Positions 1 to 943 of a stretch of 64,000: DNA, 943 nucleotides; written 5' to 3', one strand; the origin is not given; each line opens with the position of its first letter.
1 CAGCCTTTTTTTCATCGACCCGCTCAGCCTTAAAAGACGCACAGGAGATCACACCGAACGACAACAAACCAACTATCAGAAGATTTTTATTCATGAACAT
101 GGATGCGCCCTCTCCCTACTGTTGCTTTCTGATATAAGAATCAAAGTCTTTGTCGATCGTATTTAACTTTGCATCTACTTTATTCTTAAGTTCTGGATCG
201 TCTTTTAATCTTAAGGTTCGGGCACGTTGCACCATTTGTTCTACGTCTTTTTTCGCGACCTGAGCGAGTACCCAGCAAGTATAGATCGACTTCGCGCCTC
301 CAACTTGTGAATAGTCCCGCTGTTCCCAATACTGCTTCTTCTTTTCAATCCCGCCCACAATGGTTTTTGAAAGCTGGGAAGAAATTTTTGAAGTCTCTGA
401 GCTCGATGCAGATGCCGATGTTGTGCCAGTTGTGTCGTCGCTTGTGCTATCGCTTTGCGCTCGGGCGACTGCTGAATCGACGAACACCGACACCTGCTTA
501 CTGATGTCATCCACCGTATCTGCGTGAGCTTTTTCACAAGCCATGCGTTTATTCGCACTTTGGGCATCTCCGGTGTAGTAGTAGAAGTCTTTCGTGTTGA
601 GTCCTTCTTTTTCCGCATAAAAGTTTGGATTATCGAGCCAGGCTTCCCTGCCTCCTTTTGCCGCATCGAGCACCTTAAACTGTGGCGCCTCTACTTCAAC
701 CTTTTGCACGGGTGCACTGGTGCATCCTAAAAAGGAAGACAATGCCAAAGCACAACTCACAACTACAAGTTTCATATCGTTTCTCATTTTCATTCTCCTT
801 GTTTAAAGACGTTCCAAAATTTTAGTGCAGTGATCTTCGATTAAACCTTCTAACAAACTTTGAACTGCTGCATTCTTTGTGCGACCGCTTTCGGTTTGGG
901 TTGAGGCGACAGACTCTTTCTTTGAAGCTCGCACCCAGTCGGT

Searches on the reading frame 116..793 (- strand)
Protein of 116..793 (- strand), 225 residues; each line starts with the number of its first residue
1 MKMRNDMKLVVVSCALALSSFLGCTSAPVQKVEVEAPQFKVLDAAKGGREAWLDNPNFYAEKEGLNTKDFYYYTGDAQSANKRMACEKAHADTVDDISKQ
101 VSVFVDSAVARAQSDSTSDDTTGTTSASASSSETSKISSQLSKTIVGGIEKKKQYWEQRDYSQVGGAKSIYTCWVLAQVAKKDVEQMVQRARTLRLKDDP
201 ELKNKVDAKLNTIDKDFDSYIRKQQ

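Call 82: search_protein_families(library=pfam, proteins=[window:116-793:-], max_evalue=0.01)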
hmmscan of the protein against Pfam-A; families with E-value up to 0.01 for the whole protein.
window:116-793:- (225 aa): 1 family
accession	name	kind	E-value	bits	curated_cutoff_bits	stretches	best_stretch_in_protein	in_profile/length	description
PF05872.18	HerA_C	-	0.0066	15.6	22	1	25-149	369-497/502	Helicase HerA-like C-terminal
